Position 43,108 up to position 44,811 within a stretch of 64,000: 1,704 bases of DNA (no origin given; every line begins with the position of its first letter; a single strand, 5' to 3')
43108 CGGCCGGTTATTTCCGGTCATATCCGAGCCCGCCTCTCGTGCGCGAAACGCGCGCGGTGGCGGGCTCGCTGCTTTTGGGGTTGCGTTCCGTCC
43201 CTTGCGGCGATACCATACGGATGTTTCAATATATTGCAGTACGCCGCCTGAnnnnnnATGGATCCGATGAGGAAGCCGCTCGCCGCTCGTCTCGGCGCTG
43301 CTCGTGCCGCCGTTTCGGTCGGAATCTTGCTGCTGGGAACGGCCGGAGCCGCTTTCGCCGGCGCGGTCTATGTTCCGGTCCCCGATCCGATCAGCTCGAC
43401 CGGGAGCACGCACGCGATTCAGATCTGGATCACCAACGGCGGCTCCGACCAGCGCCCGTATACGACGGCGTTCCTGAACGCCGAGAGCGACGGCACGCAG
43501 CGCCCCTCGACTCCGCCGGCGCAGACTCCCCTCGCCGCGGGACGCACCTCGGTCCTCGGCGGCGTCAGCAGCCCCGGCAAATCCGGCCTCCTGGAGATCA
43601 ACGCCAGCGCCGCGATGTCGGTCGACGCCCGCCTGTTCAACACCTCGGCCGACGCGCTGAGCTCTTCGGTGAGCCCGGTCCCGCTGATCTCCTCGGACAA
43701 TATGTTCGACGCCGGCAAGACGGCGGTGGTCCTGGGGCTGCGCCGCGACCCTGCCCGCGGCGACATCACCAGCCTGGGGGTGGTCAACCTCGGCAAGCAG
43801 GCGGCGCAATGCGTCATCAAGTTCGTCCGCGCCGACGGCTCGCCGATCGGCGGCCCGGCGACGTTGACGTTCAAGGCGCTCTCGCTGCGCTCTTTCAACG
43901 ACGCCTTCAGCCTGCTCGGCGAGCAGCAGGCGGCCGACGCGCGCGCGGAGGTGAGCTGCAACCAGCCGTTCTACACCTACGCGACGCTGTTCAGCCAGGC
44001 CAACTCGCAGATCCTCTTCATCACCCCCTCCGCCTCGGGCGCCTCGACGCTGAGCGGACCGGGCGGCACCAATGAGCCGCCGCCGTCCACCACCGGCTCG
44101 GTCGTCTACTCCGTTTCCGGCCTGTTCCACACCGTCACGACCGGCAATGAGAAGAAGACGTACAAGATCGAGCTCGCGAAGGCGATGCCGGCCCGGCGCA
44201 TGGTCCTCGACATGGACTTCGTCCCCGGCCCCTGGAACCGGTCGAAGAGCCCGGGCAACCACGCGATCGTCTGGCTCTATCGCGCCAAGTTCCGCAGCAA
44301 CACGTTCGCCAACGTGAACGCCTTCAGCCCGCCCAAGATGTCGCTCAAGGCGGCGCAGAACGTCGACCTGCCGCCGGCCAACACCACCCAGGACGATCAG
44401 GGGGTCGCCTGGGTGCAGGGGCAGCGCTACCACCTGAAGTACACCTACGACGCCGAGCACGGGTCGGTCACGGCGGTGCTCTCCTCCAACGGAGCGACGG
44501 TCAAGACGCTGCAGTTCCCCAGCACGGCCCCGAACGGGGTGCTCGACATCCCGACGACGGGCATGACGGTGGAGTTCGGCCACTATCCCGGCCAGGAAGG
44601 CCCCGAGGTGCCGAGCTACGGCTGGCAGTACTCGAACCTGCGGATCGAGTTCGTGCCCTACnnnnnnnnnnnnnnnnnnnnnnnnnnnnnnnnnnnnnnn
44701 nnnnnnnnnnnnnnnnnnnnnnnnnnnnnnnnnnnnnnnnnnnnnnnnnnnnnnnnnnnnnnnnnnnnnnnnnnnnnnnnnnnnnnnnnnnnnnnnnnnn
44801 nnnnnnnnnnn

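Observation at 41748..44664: Tandem pair of paralogous secreted two-domain proteins of unknown family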

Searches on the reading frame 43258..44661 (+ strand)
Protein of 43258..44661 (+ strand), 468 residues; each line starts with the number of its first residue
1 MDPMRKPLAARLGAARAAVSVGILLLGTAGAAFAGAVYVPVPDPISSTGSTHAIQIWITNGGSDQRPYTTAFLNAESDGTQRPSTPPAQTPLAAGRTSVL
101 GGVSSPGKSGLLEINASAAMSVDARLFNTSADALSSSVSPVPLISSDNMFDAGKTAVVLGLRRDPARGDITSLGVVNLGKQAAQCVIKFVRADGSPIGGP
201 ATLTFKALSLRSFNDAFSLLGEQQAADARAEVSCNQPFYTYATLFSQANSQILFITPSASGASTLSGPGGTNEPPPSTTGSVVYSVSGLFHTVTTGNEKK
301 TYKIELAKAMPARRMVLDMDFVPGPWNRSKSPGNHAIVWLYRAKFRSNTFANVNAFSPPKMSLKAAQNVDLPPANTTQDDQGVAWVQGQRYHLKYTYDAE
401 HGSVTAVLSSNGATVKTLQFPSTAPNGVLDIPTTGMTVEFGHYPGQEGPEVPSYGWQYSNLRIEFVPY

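Call 5: search_protein_families(library=pfam, proteins=[window:43258-44661:+], max_evalue=0.01)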
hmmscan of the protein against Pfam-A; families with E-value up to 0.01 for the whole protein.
window:43258-44661:+ (468 aa): 0 families

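Call 6: search_protein_families(library=ncbifam, proteins=[window:43258-44661:+], max_evalue=1)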
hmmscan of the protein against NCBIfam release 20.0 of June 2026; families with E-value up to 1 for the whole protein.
window:43258-44661:+ (468 aa): 1 family
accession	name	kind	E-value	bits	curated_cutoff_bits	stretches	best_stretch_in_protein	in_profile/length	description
NF041335.1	surf_glcprot_Halo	equivalog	0.14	10.2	1100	1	12-158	11-161/862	ArtA-dependent S-layer glycoprotein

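Call 9: find_homologous_proteins(query=window:43258-44661:+, max_evalue=0.001)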
Query window:43258-44661:+ (468 aa): 183 proteins with E <= 0.001 among 8000 candidates; the best 120 are listed.
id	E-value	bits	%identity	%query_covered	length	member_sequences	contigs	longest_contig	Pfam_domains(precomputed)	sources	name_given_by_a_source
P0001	0.0e+0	1016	98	100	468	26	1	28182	-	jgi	jgi:hypothetical protein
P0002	1.3e-273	926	91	99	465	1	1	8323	-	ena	-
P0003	8.0e-254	861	83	99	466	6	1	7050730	-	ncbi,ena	-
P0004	3.3e-213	727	70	100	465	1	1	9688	-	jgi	jgi:hypothetical protein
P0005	2.5e-211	720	68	100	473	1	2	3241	-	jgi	jgi:hypothetical protein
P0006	2.1e-209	714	67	100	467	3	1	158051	-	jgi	jgi:hypothetical protein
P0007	4.3e-208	710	67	100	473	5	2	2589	-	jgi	jgi:hypothetical protein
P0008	2.9e-207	707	68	99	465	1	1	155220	-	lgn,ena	-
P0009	4.5e-207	706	68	99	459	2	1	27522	-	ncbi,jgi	ncbi:MAG TPA: hypothetical protein VGH73_04645 [Thermoanaerobaculia bacterium]|jgi:hypothetical prot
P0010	7.9e-207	706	69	99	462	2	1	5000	-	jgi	jgi:hypothetical protein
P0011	1.5e-206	705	70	92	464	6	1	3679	-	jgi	jgi:hypothetical protein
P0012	9.4e-204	696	66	100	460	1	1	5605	-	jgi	jgi:hypothetical protein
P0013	7.3e-202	689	66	92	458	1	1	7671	-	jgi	jgi:hypothetical protein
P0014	8.5e-202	689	66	99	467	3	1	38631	-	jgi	jgi:hypothetical protein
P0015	1.8e-201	688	65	100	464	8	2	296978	-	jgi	jgi:hypothetical protein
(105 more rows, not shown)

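Call 10: search_solved_structures(query=window:43258-44661:+, max_evalue=10)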
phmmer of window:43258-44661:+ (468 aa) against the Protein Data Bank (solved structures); distinct sequences matched with E-value up to 10: 2.
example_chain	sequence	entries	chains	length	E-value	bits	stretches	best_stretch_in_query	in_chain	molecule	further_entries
6u42_6Q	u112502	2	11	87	0.91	11.6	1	53-95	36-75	FAP276 | FAP339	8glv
6ve7_W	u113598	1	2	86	0.92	11.6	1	53-95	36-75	FAP276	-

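Call 12: find_encoding_contigs(protein=P0003, flank=10000, max_places=3)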
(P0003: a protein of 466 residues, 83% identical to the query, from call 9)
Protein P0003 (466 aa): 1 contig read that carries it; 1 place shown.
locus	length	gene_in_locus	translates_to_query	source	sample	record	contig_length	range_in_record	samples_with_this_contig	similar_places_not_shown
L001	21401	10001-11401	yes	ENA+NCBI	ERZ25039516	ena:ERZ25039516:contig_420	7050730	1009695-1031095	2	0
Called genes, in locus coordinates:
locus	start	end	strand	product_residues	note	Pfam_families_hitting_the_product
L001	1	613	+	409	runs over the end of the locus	PF01041:DegT_DnrJ_EryC1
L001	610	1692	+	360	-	PF01408:GFO_IDH_MocA, PF02894:GFO_IDH_MocA_C, PF22725:GFO_IDH_MocA_C3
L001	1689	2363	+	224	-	PF00132:Hexapep (faint), PF25084:LbH_EIF2B, PF25087:GMPPB_C (faint), PF14602:Hexapep_2 (faint)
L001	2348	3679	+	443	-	PF00070:Pyr_redox (faint), PF01266:DAO (weak), PF07992:Pyr_redox_2 (faint), PF01593:Amino_oxidase, PF13450:NAD_binding_8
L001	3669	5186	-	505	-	-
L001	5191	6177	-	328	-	PF01522:Polysacc_deac_1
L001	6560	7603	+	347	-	PF01370:Epimerase, PF04321:RmlD_sub_bind, PF16363:GDP_Man_Dehyd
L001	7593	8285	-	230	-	PF05401:NodS (weak), PF13489:Methyltransf_23, PF06325:PrmA (faint), PF13847:Methyltransf_31, PF08241:Methyltransf_11, PF08242:Methyltransf_12, PF13649:Methyltransf_25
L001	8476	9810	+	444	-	-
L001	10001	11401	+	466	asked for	-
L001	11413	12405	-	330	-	PF00657:Lipase_GDSL, PF13472:Lipase_GDSL_2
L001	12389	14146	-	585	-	-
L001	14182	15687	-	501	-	PF01943:Polysacc_synt, PF13440:Polysacc_synt_3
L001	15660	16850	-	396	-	PF01073:3Beta_HSD, PF01370:Epimerase, PF02719:Polysacc_synt_2 (faint), PF04321:RmlD_sub_bind, PF05368:NmrA, PF07993:NAD_binding_4, PF13460:NAD_binding_10, PF16363:GDP_Man_Dehyd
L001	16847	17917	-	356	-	PF01408:GFO_IDH_MocA, PF02894:GFO_IDH_MocA_C, PF22725:GFO_IDH_MocA_C3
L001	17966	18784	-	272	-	-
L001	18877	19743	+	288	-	PF01209:Ubie_methyltran, PF08003:Methyltransf_9 (faint), PF13489:Methyltransf_23, PF07021:MetW (faint), PF13847:Methyltransf_31, PF08241:Methyltransf_11, PF08242:Methyltransf_12, PF13649:Methyltransf_25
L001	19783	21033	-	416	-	PF13439:Glyco_transf_4, PF13477:Glyco_trans_4_2 (weak), PF13579:Glyco_trans_4_4, PF20706:GT4-conflict (weak), PF00534:Glycos_transf_1, PF13692:Glyco_trans_1_4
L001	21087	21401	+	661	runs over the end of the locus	PF13231:PMT_2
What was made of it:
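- The locus encodes Gfo/Idh/MocA, DegT and acetyltransferase genes in relatives (call 12).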

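Call 13: find_encoding_contigs(protein=P0001, flank=10000, max_places=3)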
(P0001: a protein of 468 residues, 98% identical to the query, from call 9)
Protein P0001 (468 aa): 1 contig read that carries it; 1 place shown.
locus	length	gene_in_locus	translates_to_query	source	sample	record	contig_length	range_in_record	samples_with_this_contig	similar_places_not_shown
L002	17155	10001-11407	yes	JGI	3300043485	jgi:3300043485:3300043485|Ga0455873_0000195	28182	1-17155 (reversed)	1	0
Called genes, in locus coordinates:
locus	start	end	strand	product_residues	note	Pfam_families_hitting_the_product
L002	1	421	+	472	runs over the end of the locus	PF13396:PLDc_N (weak), PF13091:PLDc_2, PF00614:PLDc (weak)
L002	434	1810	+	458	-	PF00067:p450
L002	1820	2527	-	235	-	-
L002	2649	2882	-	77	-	-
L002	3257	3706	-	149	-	PF07291:MauE, PF07681:DoxX (weak), PF13564:DoxX_2 (weak)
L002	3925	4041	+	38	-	-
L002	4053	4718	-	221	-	-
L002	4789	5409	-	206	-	PF03458:Gly_transporter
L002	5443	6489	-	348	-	PF08100:Dimerisation (weak), PF00891:Methyltransf_2, PF13489:Methyltransf_23, PF08241:Methyltransf_11, PF08242:Methyltransf_12, PF13649:Methyltransf_25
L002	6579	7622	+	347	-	PF01073:3Beta_HSD (faint), PF01370:Epimerase, PF04321:RmlD_sub_bind, PF16363:GDP_Man_Dehyd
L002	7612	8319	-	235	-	PF13489:Methyltransf_23, PF06325:PrmA (faint), PF13847:Methyltransf_31, PF08241:Methyltransf_11, PF08242:Methyltransf_12, PF13649:Methyltransf_25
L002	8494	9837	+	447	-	-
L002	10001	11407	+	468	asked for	-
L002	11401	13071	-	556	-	-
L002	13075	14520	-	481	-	PF01943:Polysacc_synt, PF13440:Polysacc_synt_3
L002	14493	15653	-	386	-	PF01073:3Beta_HSD, PF01370:Epimerase, PF02719:Polysacc_synt_2 (faint), PF04321:RmlD_sub_bind, PF05368:NmrA, PF07993:NAD_binding_4, PF13460:NAD_binding_10, PF16363:GDP_Man_Dehyd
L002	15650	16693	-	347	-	PF01408:GFO_IDH_MocA, PF02894:GFO_IDH_MocA_C, PF22725:GFO_IDH_MocA_C3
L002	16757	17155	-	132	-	?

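Call 20: search_solved_structures(query=A2, max_evalue=10, show_alignments=2)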
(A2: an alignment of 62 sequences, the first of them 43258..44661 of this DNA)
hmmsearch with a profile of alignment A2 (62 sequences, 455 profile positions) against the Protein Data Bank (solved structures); distinct sequences matched with E-value up to 10: 0.
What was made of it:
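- On Legume lectin family (Pfam Lectin_legB) / galectins / pentraxins / Laminin_G: The PDB profile search gave 0 hits at E<=10 (call 20).
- Tried and rejected: The family profile gave 0 hits at E<=10 (calls 10, 20).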

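Call 21: search_protein_families(library=pfam, alignment_id=A2, max_evalue=1)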
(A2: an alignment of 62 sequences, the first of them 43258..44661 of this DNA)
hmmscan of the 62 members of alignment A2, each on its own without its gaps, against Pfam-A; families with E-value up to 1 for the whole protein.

A. member 1, window:43258-44661:+ (468 aa): 0 families

B. families by the number of members that match (of 62 scanned): 12 families
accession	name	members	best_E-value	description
PF05593.20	RHS_repeat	3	0.017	RHS Repeat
PF07705.17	CARDB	2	0.022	CARDB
PF24424.1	FNG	2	0.035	FNG domain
PF24653.1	Phage_OMP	2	0.077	Cyanophage outer membrane protein like beta barrel domain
PF13020.12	NOV_C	2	0.16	Protein NO VEIN, C-terminal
PF05308.16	Mito_fiss_reg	1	0.0097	Mitochondrial fission regulator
PF18702.7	DUF5642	1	0.04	Domain of unknown function (DUF5642)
PF14326.11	DUF4384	1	0.1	Domain of unknown function (DUF4384)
PF21471.3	Reelin_subrepeat-B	1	0.13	Reelin subrepeat B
PF16101.10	PRIMA1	1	0.16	Proline-rich membrane anchor 1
PF23148.1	Gp77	1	0.4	Podophage GP4 fiber-tail adaptor protein gp77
PF18883.6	AC_1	1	0.69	Autochaperone Domain Type 1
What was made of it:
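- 43360..44031 (+): Gene 2 N-terminal all-beta domain (residues 35-258, 16 predicted strands). It carries a conserved Cys185-Cys234 pair. The fold is unassigned, and it probably comprises two modules. No Pfam or PDB match (calls 5, 20, 21).
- On Legume lectin family (Pfam Lectin_legB) / galectins / pentraxins / Laminin_G: None of these families appeared among 62 members even at E<=1 (call 21).
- On PL7 alginate lyases: No Pfam Alginate_lyase2 hit (calls 5, 21).
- On CARDB / Ig-like bacterial adhesion domains (candidate for the N-terminal region): Only 2 of 62 members hit, with best E 0.022 (call 21).
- Closest known: Concanavalin A-like lectin/glucanase superfamily: legume lectins. Different: There is no Pfam Lectin_legB, Gal-bind_lectin, Pentaxin or Laminin_G hit (calls 5, 21), and no PDB sequence or profile hit (calls 10, 20).
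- Tried and rejected: Pfam on all 62 aligned members gave only sub-threshold noise: RHS_repeat, CARDB and FNG at E>=0.01 (call 21).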

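Call 26: predict_structure(alignment_id=A2)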
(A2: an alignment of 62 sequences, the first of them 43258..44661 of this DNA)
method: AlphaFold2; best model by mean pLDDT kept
length: 468 residues; sequences in the alignment: 62
mean_pLDDT: 82.6   pTM: 0.56
mean pLDDT of the five models: 82.6, 82.4, 82.4, 81.8, 79.8
residues with pLDDT >= 90: 212; 70-90: 196; 50-70: 7; < 50: 53
segments of 3 or more residues with pLDDT < 50: 1-32, 260-279
pLDDT, mean of each block of 10 residues (from residue 1): 36 33 37 73 82 87 90 91 85 87 87 89 85 80 86 89 88 93 95 86 95 91 87 95 87 78 37 38 77 95 88 90 93 95 86 96 95 87 91 88 88 81 88 91 92 91 85
secondary structure, 60 per line:
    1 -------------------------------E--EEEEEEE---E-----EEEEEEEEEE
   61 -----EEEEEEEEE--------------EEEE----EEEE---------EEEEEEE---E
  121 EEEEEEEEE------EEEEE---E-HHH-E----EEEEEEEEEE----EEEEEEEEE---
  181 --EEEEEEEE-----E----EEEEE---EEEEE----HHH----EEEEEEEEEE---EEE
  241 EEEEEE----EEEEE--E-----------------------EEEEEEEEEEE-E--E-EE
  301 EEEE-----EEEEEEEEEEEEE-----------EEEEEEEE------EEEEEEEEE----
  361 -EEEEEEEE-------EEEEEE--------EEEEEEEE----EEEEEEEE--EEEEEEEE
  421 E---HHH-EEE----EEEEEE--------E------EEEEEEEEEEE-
elements in order: E35-41 E51-60 E66-74 E89-92 E97-100 E110-116 E120-129 E136-140 E155-164 E169-177 E183-190 E201-205 E209-213 E225-234 E238-246 E251-255 E282-292 E299-304 E310-322 E334-341 E348-356 E362-369 E377-382 E391-398 E403-410 E413-421 E429-431 E436-441 E457-467
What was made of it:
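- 43360..44031 (+): AF2 model with block pLDDT 73-95 (call 26).
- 44032..44094 (+): Gene 2 inter-domain linker (residues 259-279). It starts with a conserved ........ motif, followed by a Gly/Pro/Ser/Thr low-complexity stretch of variable length. pLDDT below 50 for residues 260-279 (call 26).
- Checked: Both have N-terminal Sec-type signal sequences by direct reading: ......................|D and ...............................|G. Residues 1-32 of gene 2 have pLDDT below 50 (call 26).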

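Call 28: fold_search(model_id=the predicted structure, library=pdb)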
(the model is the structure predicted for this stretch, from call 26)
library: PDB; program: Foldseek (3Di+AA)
matches with E <= 10: 1167; with E <= 0.001: 138
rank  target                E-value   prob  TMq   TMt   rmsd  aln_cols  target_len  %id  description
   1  8zdo_a                1.5e-06  1.00  0.23  0.32  26.6       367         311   11  Cryo-EM structure of Mycobacteriophage Douge baseplate (gp13, gp17, gp23, gp16, gp18 and gp20) (released 2025-06-25)
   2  1sfy_A                9.8e-06  1.00  0.27  0.48   8.3       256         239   12  Crystal structure of recombinant Erythrina corallodandron Lectin (released 2004-08-10)
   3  1ax0_A                1.2e-05  1.00  0.25  0.46   8.0       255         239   11  ERYTHRINA CORALLODENDRON LECTIN IN COMPLEX WITH N-ACTYLGALACTOSAMINE (released 1998-05-06)
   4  1uzz_C                1.6e-05  1.00  0.26  0.47   7.8       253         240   12  Erythrina cristagalli bound to N-linked oligosaccharide and lactose (released 2004-06-22)
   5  5xnr                  1.9e-05  1.00  0.22  0.26  17.7       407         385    8  Truncated AlyQ with CBM32 and alginate lyase domains (released 2018-06-13)
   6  1uzz_A                2.4e-05  1.00  0.27  0.47   7.6       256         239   13  Erythrina cristagalli bound to N-linked oligosaccharide and lactose (released 2004-06-22)
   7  1uzy_B                2.5e-05  1.00  0.27  0.49   8.1       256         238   12  Erythrina crystagalli lectin (released 2004-06-22)
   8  3wcs_A                2.9e-05  1.00  0.25  0.45  15.2       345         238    9  Crystal structure of plant lectin (ligand-bound form) (released 2014-04-09)
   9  1gz9_A                3.2e-05  1.00  0.27  0.48   7.9       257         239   13  High-Resolution Crystal Structure of Erythrina cristagalli Lectin in Complex with 2'-alpha-L-Fucosyllactose (released 2002-06-21)
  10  3n35                  3.3e-05  1.00  0.26  0.46   7.8       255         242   12  Erythrina corallodendron lectin mutant (Y106G) with N-Acetylgalactosamine (released 2011-03-30)
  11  7oa8                  3.3e-05  1.00  0.23  0.27  18.4       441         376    7  PilC minor pilin of Streptococcus sanguinis SK36 type IV pili (released 2022-05-04)
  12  3flp_A                3.5e-05  1.00  0.23  0.44   6.7       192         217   14  Crystal structure of native heptameric SAP-like pentraxin from Limulus polyphemus (released 2009-01-20)
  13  5t7p_B                3.7e-05  1.00  0.27  0.50   8.5       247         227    6  Crystal structure of Pisum arvense lectin (PAL) complexed with X-Man (released 2017-08-09)
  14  3zvx_B                4.5e-05  1.00  0.26  0.47   6.4       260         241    8  STRUCTURE OF THE LECTIN FROM PLATYPODIUM ELEGANS IN COMPLEX WITH A TRIMANNOSIDE (released 2012-01-11)
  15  6tt9_BBB              4.5e-05  1.00  0.21  0.38  14.9       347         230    7  rTBL Recombinant Lectin From Tepary Bean (released 2020-05-13)
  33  5gmt_A                1.3e-04  1.00  0.25  0.40   9.2       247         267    9  Crystal structure of the marine PL-14 alginate lyase from Aplysia kurodai (released 2017-01-04)
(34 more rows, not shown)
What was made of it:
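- Closest known: Carbohydrate-binding modules appended to glycoside hydrolases or lyases. Same: 5xnr aligns over 407 columns (call 28).
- Closest known: Phage receptor-binding or minor tail proteins with lectin-type heads. Same: 8zdo_a is the best full-length Foldseek hit (E 1.5e-6, 367 columns, call 28).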

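Call 29: search_protein_representatives(alignment_id=A2)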
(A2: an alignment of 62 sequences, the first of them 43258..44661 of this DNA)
Query: 62 sequences, 455 profile positions. Proteins with E-value up to 0.001 (for the whole library): 1271; up to 1e-10: 590; up to 1e-30: 254. The best 150 are listed.
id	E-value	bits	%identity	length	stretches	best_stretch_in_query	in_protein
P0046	7.7e-214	726.7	-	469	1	1-455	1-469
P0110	3.6e-197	671.7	-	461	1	1-455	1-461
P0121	8.2e-166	568.4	-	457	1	1-454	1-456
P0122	1.3e-157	541.4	-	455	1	1-455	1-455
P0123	1.2e-156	538.1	-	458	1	3-455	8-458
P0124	4.7e-153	526.3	-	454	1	1-455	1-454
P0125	3.2e-142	490.6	-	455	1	6-455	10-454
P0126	8.1e-135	466.2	-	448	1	1-452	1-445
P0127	5.1e-122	424.0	-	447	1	1-453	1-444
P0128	1.8e-117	409.0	-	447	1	1-454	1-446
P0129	3.4e-117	408.1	-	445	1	1-454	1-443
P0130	4.5e-117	407.7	-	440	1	1-454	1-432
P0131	1.9e-115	402.3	-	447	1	1-454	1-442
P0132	4.9e-113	394.4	-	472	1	6-450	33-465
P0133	2.3e-111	388.9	-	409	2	94-454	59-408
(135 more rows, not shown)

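Call 33: find_related_loci(query=A2, collection=genome_contigs, flank=10000)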
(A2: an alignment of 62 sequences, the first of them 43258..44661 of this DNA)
Query A2 (468 aa) in genome_contigs; peptide patterns used: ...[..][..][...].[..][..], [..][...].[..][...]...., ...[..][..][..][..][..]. (x = any residue, [..] = any of these).
119 stretches matched a pattern; 56 encode a relative of the query (tblastn E <= 1e-3); 55 distinct loci.
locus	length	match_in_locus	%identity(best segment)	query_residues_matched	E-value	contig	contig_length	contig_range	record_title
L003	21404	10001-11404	98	1-468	0e+0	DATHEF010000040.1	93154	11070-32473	MAG TPA_asm: Thermoanaerobaculia bacterium isolate SMAG_U12414 k141_33350, whole genome shotgun sequence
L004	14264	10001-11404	92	1-468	0e+0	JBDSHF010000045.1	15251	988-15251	MAG: Thermoanaerobaculia bacterium isolate cluster1_bin.27 k127_7935589, whole genome shotgun sequence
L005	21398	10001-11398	94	1-468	0e+0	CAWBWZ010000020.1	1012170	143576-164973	MAG: uncultured Acidobacteriota bacterium isolate MFD07386.bin.2.49 genome assembly, contig: contig_9591, whole genome s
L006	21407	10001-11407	83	1-468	0e+0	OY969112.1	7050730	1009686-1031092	MAG: uncultured Acidobacteriota bacterium isolate MFD04212.bin.1.16 genome assembly, chromosome: 1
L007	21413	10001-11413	68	1-468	0e+0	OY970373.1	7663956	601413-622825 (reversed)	MAG: uncultured Acidobacteriota bacterium isolate MFD09368.bin.c.1 genome assembly, chromosome: 1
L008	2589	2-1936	67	1-468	0e+0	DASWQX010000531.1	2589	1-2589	MAG TPA_asm: Thermoanaerobaculia bacterium isolate SMAG_U3506 k141_1796197, whole genome shotgun sequence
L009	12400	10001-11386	68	1-468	0e+0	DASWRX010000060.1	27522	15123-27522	MAG TPA_asm: Thermoanaerobaculia bacterium isolate SMAG_U3534 k141_1804012, whole genome shotgun sequence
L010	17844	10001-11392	66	1-467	0e+0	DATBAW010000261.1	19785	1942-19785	MAG TPA_asm: Thermoanaerobaculia bacterium isolate SMAG_U5742 k141_2231081, whole genome shotgun sequence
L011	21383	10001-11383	64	3-468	0e+0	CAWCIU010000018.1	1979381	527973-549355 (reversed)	MAG: uncultured Acidobacteriota bacterium isolate MFD04580.bin.1.152 genome assembly, contig: contig_8489, whole genome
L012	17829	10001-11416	62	1-468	0e+0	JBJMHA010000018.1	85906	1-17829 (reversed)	MAG: Thermoanaerobaculia bacterium isolate H1_16_all_fractions_metab_conc_6_69_19 k255_1053655, whole genome shotgun seq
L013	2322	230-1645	62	1-468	0e+0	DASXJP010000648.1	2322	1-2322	MAG TPA_asm: Thermoanaerobaculia bacterium isolate SMAG_U5251 k141_1306526, whole genome shotgun sequence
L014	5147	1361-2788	60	1-468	0e+0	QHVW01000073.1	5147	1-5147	MAG: Acidobacteria bacterium isolate gp7 AA5 14_0903_05_20cm_scaffold_6552_curated, whole genome shotgun sequence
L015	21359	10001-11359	60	4-468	0e+0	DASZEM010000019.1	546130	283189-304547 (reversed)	MAG TPA_asm: Thermoanaerobaculia bacterium isolate SMAG_U6494 k141_546037, whole genome shotgun sequence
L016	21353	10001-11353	61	4-468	0e+0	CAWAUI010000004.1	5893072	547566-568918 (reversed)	MAG: Thermoanaerobaculaceae bacterium isolate MFD09730.bin.2.32 genome assembly, contig: contig_588, whole genome shotgu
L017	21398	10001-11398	61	4-468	0e+0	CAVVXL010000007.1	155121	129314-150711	MAG: uncultured Acidobacteriota bacterium isolate MFD04580.bin.1.42 genome assembly, contig: contig_22500, whole genome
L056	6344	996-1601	30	269-467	2e-20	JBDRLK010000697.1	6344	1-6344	MAG: Pseudomonadota bacterium isolate MEGAHIT-group-1.774 k141_2571297, whole genome shotgun sequence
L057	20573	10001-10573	25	280-467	6e-14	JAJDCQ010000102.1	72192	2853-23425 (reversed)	MAG: Planctomycetota bacterium isolate OFTM393 OFTM393_101, whole genome shotgun sequence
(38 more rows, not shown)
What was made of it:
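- On Component of a Wzx-dependent glycan locus: One locus per genome (call 33).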

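Call 37: search_protein_families(library=pfam, proteins=[L002:11401-13071:-], max_evalue=0.001)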
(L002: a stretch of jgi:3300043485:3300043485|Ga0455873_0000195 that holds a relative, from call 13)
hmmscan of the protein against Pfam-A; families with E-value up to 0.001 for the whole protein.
L002:11401-13071:- (556 aa): 0 families
